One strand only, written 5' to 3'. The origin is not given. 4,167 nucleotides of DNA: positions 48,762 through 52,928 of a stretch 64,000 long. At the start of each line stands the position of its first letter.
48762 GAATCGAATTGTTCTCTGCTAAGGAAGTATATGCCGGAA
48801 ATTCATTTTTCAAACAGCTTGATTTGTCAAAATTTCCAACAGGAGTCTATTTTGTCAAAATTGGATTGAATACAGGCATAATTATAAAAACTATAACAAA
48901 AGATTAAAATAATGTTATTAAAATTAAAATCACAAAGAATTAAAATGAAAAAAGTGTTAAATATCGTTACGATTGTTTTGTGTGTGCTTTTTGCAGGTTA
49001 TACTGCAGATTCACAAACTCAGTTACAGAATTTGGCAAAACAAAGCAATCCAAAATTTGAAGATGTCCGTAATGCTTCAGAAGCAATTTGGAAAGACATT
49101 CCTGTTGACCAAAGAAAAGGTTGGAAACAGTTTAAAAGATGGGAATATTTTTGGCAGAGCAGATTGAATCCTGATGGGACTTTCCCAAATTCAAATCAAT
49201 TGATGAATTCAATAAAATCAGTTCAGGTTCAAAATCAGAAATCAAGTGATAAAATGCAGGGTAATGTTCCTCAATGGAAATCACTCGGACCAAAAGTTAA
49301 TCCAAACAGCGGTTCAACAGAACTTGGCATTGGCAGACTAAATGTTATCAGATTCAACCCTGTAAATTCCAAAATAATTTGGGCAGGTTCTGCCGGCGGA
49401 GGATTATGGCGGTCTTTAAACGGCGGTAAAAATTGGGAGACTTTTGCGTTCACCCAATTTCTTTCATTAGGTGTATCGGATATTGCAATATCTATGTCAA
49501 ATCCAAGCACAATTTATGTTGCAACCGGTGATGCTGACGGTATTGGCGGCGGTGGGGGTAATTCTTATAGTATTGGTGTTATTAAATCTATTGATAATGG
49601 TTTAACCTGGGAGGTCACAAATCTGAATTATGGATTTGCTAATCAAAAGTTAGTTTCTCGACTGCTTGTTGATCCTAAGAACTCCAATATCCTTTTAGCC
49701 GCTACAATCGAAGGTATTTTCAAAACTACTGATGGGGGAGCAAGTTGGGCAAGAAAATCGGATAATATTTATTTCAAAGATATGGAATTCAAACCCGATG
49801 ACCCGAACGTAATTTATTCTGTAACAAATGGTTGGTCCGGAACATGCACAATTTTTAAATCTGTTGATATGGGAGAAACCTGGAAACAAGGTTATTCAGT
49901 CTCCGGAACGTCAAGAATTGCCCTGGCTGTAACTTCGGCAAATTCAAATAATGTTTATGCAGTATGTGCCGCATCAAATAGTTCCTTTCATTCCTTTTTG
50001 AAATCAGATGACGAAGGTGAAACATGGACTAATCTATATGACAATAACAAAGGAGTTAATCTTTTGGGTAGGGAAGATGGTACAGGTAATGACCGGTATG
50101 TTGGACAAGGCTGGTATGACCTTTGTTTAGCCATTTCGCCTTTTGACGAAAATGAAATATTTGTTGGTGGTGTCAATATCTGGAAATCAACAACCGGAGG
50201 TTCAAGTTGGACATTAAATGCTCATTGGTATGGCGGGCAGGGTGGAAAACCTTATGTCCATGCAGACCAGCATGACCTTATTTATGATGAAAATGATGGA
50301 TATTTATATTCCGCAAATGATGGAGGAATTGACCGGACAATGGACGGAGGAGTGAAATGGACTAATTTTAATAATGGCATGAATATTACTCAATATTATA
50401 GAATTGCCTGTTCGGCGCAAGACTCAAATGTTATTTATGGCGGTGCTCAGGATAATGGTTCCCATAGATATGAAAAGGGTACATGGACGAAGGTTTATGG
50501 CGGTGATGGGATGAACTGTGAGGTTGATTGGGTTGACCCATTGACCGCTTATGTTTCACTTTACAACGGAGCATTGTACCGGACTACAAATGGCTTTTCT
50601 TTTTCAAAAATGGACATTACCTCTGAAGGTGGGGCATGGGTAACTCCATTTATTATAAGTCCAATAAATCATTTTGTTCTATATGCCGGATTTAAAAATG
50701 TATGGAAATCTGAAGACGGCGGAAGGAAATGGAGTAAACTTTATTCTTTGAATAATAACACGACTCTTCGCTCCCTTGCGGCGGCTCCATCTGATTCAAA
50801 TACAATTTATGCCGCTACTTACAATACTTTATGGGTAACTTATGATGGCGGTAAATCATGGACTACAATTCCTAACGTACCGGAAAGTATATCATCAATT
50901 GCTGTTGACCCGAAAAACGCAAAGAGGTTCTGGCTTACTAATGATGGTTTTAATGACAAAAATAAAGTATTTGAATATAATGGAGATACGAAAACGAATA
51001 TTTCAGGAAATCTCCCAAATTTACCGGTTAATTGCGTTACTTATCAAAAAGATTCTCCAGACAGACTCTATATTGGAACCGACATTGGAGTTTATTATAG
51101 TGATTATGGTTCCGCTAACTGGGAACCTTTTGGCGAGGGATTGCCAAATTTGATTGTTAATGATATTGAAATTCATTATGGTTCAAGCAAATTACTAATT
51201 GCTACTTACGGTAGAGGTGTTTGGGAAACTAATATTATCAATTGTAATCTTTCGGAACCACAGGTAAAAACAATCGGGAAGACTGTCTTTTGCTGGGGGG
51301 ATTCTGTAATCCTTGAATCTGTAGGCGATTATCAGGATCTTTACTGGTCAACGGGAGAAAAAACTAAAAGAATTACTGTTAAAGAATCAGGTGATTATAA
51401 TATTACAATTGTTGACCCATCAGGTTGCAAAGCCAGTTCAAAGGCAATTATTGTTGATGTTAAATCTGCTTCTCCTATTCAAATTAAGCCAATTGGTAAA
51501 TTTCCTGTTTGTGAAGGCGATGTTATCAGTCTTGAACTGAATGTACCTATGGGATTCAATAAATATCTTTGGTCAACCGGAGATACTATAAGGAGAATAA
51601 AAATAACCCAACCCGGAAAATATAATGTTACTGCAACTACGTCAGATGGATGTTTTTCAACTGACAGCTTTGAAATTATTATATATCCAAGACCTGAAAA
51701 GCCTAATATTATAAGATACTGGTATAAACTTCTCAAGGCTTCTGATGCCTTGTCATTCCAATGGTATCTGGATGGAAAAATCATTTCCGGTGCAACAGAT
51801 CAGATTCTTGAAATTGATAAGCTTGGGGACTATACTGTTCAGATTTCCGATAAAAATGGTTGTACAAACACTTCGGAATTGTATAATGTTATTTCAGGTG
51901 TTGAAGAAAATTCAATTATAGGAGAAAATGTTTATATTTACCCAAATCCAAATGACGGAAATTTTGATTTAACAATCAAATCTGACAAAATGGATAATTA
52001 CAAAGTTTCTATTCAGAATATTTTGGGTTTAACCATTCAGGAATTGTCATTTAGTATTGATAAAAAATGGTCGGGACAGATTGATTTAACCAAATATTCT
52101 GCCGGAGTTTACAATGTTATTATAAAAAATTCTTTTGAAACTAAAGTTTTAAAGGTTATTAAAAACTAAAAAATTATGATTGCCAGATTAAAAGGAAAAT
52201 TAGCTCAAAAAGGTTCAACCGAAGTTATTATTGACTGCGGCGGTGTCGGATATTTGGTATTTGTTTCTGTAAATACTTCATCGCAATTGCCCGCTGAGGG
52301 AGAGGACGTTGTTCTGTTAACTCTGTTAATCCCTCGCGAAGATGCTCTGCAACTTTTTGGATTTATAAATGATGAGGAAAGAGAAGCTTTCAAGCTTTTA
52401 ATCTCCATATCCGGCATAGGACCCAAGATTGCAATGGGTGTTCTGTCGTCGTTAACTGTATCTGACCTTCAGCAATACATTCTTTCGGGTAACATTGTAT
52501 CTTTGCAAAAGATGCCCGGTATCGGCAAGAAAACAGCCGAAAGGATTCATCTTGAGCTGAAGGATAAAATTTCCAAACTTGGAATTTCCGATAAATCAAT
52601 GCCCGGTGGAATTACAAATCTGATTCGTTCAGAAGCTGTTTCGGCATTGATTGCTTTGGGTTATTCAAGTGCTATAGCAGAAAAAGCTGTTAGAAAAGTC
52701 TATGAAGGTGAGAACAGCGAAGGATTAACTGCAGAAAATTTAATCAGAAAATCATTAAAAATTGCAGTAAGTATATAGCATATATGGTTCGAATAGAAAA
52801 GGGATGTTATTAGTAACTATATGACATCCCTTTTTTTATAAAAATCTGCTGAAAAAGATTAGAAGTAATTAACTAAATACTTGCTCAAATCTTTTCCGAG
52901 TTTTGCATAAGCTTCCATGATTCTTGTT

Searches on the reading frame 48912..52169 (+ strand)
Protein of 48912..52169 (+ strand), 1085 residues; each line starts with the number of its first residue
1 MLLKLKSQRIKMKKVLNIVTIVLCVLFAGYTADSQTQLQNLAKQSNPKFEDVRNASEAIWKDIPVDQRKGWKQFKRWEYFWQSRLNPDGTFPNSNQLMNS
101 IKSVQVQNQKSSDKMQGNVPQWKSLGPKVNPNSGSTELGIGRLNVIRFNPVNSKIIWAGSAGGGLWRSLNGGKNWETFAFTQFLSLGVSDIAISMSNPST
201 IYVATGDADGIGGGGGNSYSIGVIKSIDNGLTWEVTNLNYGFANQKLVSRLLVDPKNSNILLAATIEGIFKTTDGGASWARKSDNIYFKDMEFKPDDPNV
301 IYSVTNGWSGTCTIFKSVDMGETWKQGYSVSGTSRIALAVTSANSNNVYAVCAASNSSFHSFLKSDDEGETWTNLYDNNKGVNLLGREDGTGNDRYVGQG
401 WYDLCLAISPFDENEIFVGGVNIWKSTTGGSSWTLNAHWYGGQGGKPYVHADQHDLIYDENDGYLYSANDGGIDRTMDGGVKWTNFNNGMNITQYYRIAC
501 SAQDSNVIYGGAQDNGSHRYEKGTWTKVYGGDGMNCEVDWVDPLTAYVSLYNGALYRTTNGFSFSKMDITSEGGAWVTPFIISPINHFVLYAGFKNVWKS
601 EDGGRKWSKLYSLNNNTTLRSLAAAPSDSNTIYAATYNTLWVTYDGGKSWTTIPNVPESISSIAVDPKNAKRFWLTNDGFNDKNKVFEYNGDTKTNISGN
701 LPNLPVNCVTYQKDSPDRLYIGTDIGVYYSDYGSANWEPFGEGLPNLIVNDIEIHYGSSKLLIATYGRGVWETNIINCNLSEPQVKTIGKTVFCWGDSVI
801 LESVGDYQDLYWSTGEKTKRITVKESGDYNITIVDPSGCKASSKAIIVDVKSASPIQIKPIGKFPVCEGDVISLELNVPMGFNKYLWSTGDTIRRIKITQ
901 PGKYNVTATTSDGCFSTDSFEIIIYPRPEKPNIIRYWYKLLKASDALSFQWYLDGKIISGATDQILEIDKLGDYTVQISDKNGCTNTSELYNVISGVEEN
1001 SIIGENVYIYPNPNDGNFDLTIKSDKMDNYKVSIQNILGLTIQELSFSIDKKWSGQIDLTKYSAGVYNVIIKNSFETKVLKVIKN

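Call 60: search_protein_families(library=pfam, proteins=[window:48912-52169:+], max_evalue=0.00001)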
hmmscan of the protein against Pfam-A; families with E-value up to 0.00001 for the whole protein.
window:48912-52169:+ (1085 aa): 2 families
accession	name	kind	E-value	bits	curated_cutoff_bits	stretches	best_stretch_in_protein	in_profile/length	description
PF15902.12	Sortilin-Vps10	-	1.2e-20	74.2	33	1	596-681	2-93/446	Sortilin, neurotensin receptor 3,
PF18962.6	Por_Secre_tail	-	1.3e-08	35.5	27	1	1009-1083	1-74/75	Secretion system C-terminal sorting domain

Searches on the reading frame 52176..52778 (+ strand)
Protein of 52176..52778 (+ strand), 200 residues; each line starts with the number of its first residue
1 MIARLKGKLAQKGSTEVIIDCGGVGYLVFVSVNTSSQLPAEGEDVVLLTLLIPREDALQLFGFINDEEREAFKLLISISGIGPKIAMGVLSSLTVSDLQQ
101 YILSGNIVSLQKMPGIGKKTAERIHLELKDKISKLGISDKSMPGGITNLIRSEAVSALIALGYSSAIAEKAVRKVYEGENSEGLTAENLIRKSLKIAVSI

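Call 41: search_protein_families(library=pfam, proteins=[window:52176-52778:+], max_evalue=0.001)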
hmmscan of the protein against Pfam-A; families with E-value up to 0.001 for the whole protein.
window:52176-52778:+ (200 aa): 6 families
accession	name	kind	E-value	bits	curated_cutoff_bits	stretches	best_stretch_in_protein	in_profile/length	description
PF01330.27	RuvA_N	-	1.9e-21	76.3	23.6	1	1-62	1-61/61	RuvA N terminal domain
PF14520.12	HHH_5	-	8.3e-17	61.9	27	1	72-130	1-57/57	Helix-hairpin-helix domain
PF07499.19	RuvA_C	-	1.7e-13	51.2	24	1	151-195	3-44/47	RuvA, C-terminal domain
PF00633.29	HHH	-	3.7e-06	27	24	0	110-125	13-28/30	Helix-hairpin-helix motif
PF21176.3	RecR_HhH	-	7.4e-06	26.1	27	1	108-127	6-25/45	RecR, helix-hairpin-helix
PF11798.14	IMS_HHH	-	0.00055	20.5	24.4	0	109-125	12-28/32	IMS family HHH motif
